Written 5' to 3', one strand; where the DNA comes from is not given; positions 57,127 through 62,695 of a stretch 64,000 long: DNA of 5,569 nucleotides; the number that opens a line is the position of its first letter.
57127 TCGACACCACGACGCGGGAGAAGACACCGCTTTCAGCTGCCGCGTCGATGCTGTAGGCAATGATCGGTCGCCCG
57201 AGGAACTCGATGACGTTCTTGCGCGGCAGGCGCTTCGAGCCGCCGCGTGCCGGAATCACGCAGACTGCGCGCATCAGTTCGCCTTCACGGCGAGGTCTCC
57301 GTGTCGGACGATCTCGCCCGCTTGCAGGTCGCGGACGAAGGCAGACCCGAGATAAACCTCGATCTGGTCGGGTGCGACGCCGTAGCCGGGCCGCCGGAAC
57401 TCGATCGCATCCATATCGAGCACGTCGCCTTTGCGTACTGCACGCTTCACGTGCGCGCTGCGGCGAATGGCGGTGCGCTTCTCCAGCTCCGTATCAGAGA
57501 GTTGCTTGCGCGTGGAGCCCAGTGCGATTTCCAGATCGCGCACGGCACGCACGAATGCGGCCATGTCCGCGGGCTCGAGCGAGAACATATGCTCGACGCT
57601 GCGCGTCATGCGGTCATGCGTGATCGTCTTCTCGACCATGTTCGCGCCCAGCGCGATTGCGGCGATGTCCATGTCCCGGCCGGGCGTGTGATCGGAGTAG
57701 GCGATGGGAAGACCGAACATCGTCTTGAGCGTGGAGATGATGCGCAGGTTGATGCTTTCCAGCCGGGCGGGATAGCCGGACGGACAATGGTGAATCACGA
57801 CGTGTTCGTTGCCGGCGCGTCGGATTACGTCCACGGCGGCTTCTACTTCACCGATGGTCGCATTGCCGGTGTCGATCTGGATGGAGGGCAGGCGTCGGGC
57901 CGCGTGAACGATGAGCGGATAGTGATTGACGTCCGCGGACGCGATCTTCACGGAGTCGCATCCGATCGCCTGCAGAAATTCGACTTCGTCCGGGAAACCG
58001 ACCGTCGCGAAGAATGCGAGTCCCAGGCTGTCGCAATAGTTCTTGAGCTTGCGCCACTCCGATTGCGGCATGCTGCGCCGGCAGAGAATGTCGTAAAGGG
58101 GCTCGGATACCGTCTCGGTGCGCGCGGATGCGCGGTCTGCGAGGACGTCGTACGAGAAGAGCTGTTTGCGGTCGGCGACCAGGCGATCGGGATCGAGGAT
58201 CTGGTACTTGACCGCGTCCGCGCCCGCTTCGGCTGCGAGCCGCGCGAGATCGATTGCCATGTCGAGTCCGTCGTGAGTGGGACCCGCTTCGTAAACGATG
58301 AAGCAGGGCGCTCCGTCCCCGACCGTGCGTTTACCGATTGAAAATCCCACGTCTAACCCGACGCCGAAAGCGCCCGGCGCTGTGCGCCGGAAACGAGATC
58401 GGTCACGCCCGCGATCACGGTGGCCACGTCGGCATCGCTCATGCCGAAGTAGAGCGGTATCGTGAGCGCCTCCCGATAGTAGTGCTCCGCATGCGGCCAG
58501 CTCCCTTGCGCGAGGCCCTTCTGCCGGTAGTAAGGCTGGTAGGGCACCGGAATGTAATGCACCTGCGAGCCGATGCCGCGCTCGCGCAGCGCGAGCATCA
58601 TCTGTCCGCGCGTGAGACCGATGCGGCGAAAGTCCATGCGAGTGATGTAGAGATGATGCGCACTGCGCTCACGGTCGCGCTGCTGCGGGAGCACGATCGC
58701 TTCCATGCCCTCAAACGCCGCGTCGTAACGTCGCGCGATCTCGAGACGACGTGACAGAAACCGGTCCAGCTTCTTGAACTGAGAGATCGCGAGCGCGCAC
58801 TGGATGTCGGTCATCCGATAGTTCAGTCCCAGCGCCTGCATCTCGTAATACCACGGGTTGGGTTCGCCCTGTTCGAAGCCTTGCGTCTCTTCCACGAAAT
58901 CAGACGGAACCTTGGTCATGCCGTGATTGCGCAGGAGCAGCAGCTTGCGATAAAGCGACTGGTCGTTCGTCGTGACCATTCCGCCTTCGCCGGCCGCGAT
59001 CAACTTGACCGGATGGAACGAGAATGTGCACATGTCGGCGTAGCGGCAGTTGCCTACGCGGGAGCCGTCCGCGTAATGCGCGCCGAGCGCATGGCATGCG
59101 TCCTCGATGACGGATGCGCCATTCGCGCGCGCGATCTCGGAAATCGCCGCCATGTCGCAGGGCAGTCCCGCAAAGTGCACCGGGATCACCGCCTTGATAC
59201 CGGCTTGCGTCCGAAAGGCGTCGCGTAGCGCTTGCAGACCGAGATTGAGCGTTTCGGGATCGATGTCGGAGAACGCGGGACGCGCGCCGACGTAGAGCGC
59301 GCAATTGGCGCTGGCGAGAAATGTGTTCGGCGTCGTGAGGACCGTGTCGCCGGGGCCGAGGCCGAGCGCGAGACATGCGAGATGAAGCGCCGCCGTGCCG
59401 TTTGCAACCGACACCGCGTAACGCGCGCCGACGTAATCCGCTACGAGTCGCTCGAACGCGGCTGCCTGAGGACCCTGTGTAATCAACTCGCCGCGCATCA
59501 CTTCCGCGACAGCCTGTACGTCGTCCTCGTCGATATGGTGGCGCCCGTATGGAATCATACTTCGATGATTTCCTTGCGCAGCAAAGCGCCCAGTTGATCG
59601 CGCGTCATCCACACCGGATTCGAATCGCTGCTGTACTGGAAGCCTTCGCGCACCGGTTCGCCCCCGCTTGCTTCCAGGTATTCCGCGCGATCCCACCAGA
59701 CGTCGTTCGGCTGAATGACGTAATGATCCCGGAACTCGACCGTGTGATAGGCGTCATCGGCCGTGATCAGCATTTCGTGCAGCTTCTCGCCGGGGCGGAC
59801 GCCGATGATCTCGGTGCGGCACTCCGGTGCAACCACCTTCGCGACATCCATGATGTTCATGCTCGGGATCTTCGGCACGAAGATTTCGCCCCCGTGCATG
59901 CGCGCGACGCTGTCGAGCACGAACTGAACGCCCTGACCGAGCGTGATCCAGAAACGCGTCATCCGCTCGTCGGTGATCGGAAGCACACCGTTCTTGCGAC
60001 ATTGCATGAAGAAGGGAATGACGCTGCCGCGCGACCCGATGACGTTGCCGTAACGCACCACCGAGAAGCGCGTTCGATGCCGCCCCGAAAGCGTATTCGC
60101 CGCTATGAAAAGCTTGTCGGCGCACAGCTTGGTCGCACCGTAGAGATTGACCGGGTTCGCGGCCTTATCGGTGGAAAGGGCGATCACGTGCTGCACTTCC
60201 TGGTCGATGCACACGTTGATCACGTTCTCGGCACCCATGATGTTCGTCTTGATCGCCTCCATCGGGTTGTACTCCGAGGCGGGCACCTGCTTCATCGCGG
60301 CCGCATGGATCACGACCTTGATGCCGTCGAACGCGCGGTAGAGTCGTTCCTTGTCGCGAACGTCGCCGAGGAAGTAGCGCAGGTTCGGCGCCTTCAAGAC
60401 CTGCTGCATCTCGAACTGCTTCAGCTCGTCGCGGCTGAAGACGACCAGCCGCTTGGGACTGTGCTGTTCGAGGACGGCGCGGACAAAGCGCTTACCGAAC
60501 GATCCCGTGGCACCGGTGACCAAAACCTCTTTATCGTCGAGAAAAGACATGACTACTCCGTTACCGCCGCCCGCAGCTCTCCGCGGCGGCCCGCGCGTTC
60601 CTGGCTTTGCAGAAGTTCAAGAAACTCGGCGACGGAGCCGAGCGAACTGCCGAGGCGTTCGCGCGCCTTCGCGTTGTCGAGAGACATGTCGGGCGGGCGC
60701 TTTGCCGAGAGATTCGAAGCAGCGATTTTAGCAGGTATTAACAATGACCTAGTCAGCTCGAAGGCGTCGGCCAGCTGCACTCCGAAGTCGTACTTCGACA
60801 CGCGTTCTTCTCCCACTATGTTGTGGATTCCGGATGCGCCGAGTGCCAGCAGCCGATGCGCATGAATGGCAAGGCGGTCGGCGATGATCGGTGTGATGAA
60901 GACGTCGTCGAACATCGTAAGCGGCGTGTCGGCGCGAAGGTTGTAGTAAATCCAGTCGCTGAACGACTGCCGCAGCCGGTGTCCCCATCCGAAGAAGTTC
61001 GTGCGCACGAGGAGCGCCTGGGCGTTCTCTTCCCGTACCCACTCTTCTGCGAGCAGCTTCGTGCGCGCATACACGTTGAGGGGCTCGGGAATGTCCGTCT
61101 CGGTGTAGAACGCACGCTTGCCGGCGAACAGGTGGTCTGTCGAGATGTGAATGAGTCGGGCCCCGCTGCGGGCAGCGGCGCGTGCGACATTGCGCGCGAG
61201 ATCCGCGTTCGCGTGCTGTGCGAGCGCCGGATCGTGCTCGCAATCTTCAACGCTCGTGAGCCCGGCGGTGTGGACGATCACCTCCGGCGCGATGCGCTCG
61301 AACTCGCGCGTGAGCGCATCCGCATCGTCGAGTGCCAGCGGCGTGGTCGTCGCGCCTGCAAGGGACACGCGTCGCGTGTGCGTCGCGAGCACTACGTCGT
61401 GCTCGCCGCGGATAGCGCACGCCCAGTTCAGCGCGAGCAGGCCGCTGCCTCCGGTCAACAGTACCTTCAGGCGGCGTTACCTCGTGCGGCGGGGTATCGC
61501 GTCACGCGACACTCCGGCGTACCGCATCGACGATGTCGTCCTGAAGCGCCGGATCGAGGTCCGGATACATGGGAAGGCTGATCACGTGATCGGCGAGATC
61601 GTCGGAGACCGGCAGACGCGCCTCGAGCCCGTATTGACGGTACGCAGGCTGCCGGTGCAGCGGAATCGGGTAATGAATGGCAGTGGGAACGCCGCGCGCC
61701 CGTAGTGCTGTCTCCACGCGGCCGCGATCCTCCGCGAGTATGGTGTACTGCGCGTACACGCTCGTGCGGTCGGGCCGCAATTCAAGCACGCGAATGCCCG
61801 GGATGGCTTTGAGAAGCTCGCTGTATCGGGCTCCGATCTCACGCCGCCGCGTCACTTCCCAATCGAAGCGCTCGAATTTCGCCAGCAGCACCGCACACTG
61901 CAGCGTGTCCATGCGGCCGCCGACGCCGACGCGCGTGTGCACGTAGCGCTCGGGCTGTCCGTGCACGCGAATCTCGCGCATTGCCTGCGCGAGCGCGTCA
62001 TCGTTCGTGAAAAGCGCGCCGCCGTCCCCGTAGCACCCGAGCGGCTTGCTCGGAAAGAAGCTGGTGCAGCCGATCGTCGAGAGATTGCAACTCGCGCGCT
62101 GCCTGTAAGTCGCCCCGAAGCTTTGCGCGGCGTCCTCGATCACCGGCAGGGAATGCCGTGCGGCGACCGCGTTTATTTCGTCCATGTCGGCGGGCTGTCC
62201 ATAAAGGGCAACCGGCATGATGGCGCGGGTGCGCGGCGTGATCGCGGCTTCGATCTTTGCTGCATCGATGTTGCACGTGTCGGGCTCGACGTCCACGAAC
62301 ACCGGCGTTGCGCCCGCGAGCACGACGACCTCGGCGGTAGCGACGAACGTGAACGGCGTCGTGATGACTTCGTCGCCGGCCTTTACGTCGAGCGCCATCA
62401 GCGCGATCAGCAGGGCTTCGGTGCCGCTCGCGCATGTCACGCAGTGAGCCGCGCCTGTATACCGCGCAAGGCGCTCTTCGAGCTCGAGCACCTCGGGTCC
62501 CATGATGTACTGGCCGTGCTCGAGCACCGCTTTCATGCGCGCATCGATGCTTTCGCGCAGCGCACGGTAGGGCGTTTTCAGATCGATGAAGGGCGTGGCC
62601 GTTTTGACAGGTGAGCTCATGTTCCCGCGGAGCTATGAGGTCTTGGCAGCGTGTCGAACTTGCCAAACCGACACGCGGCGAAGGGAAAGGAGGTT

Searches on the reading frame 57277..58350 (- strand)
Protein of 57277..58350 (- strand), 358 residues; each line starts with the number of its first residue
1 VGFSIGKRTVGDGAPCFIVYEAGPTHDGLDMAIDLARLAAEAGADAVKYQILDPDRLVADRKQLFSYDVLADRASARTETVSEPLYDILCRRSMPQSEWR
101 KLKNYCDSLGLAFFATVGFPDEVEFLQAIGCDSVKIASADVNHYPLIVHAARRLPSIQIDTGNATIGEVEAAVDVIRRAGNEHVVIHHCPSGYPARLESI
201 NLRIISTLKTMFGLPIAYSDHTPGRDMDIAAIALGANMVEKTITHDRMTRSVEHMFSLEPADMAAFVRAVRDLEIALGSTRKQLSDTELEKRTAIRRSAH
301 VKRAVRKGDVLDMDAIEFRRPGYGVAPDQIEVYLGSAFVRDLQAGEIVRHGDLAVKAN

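Call 44: search_protein_families(library=pfam, max_evalue=0.001, proteins=[window:57277-58350:-])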
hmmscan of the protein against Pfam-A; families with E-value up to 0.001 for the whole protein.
window:57277-58350:- (358 aa): 2 families
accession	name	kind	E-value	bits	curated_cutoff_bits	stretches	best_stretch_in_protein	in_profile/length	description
PF03102.20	NeuB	-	1.7e-63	214.8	22.1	1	37-281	3-240/241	NeuB family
PF08666.17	SAF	-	4.2e-07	30.9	21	1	296-353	1-62/63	SAF domain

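Call 45: search_protein_families(library=ncbifam, max_evalue=0.001, proteins=[window:57277-58350:-])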
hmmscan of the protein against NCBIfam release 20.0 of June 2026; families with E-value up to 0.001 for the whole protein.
window:57277-58350:- (358 aa): 2 families
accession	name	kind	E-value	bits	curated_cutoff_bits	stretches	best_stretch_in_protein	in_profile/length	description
TIGR03569.1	NeuB_NnaB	equivalog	5.2e-76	255.8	399.65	1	16-347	1-328/329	N-acetylneuraminate synthase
TIGR03586.1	PseI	equivalog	3.4e-62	210.5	340.25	1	16-346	2-325/327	pseudaminic acid synthase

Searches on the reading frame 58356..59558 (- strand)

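Call 45: search_protein_families(library=ncbifam, max_evalue=0.001, proteins=[window:58356-59558:-])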
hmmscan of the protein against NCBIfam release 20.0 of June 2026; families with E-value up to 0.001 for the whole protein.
window:58356-59558:- (401 aa): 9 families
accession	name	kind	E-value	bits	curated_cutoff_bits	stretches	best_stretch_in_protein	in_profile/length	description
TIGR03588.1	PseC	equivalog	3.1e-150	500.3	423.5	1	1-387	1-378/380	UDP-4-amino-4,6-dideoxy-N-acetyl-beta-L-altrosamine transaminase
NF008658.2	PRK11658.1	equivalog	9.7e-84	281.2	631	1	2-389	5-377/379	UDP-4-amino-4-deoxy-L-arabinose aminotransferase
TIGR04181.1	NHT_00031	hypoth_equivalog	3.3e-62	210.4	420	1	10-368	9-357/359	LegC family aminotransferase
NF008687.0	PRK11706.1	equivalog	2e-56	191.4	375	1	1-388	1-373/375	dTDP-4-amino-4,6-dideoxygalactose transaminase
TIGR02379.1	ECA_wecE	subfamily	9.7e-46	156.2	434.85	1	1-389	1-375/376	dTDP-4-amino-4,6-dideoxy-D-glucose transaminase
TIGR04427.1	PLP_DesI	equivalog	1.2e-42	146.4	650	1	25-382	47-376/390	dTDP-4-dehydro-6-deoxyglucose aminotransferase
NF011936.0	PRK15407.1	equivalog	5.4e-42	144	423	1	2-389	37-436/440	lipopolysaccharide biosynthesis protein RfbH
NF000586.1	PRK00011.1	subfamily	0.00068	18.5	335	0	133-206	170-240/404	serine hydroxymethyltransferase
TIGR01325.1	O_suc_HS_sulf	equivalog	0.00079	18.1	510.05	0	29-157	53-179/380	O-succinylhomoserine sulfhydrylase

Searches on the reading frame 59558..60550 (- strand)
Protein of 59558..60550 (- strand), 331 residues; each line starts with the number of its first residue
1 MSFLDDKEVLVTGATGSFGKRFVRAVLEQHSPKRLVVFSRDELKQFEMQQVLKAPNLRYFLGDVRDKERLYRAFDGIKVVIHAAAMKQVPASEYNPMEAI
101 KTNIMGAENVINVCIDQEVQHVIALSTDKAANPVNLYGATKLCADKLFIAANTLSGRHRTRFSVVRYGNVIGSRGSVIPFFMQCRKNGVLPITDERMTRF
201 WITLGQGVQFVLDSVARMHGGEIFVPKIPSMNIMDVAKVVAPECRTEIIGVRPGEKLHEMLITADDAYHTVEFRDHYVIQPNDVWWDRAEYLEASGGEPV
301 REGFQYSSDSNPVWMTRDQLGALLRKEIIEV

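Call 45: search_protein_families(library=ncbifam, max_evalue=0.001, proteins=[window:59558-60550:-])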
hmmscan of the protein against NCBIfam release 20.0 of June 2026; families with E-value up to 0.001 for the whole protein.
window:59558-60550:- (331 aa): 23 families
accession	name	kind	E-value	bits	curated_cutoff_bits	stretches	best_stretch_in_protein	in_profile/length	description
TIGR03589.1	PseB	equivalog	1.4e-160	533.5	407.75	1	4-321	2-321/324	UDP-N-acetylglucosamine 4,6-dehydratase (inverting)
TIGR04130.1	FnlA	equivalog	2.3e-66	224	730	1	5-292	3-295/337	UDP-N-acetylglucosamine 4,6-dehydratase/5-epimerase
TIGR04180.1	EDH_00030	hypoth_equivalog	2.8e-17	62.7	475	1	9-129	1-123/297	NAD-dependent 4,6-dehydratase LegB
TIGR01179.1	galE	equivalog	6.8e-15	54.7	262.3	1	9-174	2-180/332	UDP-glucose 4-epimerase GalE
TIGR02622.1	CDP_4_6_dhtase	equivalog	5.2e-14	52.1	278.45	1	4-131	2-133/352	CDP-glucose 4,6-dehydratase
TIGR03466.1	HpnA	hypoth_equivalog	6.6e-13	48.2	367.65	1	8-127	2-113/327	hopanoid-associated sugar epimerase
TIGR01181.1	dTDP_gluc_dehyt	equivalog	7.8e-13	48.2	365.1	1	9-129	2-127/321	dTDP-glucose 4,6-dehydratase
NF041293.1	G6PDh_Azf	equivalog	2.1e-11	43.7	400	1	6-131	2-119/252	NAD-dependent glucose-6-phosphate dehydrogenase Azf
TIGR02197.1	heptose_epim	equivalog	6.6e-11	41.9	274.6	1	9-174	1-174/316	ADP-glyceromanno-heptose 6-epimerase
NF042423.1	oxyalk_red_Shew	equivalog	1.7e-10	40.5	580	1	7-128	9-119/331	2-alkyl-3-oxoalkanoate reductase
TIGR01214.1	rmlD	equivalog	1.9e-10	40.3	224.05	1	9-146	2-133/285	dTDP-4-dehydrorhamnose reductase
NF042422.1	oxyalk_red_OleD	equivalog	6.9e-10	38.8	580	1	8-128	2-111/329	2-alkyl-3-oxoalkanoate reductase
NF052578.1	StrlDmthSdmBMthl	equivalog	3.8e-09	36.7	600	1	9-130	3-116/328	sterol demethylase protein SdmB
TIGR01746.1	Thioester-redct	subfamily_domain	1.8e-07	30.7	213.35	1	9-137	2-146/371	thioester reductase domain-containing protein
NF043036.1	ErythonDh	equivalog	1.4e-06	27.8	325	1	8-124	2-121/321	D-erythronate dehydrogenase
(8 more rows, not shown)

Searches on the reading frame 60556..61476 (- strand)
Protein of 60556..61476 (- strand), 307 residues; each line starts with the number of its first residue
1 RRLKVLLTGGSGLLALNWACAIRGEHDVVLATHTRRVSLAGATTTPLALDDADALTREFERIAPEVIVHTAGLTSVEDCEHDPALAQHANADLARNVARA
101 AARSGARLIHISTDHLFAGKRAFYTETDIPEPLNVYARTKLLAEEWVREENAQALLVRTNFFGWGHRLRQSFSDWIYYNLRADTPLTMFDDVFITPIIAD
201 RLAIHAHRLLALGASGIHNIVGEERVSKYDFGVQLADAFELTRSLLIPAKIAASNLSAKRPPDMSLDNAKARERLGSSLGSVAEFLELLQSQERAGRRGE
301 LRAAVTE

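Call 88: search_protein_families(library=pfam, max_evalue=0.00001, proteins=[window:60556-61476:-])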
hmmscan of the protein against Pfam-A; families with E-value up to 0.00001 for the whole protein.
window:60556-61476:- (307 aa): 4 families
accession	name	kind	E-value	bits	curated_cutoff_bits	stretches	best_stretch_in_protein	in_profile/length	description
PF04321.23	RmlD_sub_bind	-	8.9e-49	166.5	27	1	4-279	2-271/287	RmlD substrate binding domain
PF01370.27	Epimerase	-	1.4e-19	70.9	20.9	1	5-165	1-176/240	NAD dependent epimerase/dehydratase family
PF16363.11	GDP_Man_Dehyd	-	3.5e-08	33.7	27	1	48-149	60-166/332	GDP-mannose 4,6 dehydratase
PF02719.21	Polysacc_synt_2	-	5.6e-07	29.5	20.2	1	49-161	63-163/293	Polysaccharide biosynthesis protein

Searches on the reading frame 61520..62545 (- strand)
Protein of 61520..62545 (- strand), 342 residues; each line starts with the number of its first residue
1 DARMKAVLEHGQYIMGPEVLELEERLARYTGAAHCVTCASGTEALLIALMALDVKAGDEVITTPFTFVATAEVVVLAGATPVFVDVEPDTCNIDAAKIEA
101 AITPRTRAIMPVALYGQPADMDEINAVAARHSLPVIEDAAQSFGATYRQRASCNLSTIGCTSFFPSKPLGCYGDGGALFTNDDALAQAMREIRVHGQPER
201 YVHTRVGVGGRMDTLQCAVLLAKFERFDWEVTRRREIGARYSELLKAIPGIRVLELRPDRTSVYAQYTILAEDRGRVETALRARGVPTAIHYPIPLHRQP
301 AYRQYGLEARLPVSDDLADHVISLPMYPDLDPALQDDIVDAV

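Call 44: search_protein_families(library=pfam, max_evalue=0.001, proteins=[window:61520-62545:-])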
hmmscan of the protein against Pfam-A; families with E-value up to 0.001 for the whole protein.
window:61520-62545:- (342 aa): 5 families
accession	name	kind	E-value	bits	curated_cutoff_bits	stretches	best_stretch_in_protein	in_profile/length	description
PF01041.23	DegT_DnrJ_EryC1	-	1.5e-125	419.6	19.8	1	3-342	10-359/360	DegT/DnrJ/EryC1/StrS aminotransferase family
PF01212.27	Beta_elim_lyase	-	2.2e-13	50.6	27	1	2-196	17-227/288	Beta-eliminating lyase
PF00155.27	Aminotran_1_2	-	4e-10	39.9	19.7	1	20-192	45-244/361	Aminotransferase class I and II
PF01053.26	Cys_Met_Meta_PP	-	4.4e-08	32.5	27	1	16-140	51-175/381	Cys/Met metabolism PLP-dependent enzyme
PF00266.25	Aminotran_5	-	0.00045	19.7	21.5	1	32-173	58-207/371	Aminotransferase class-V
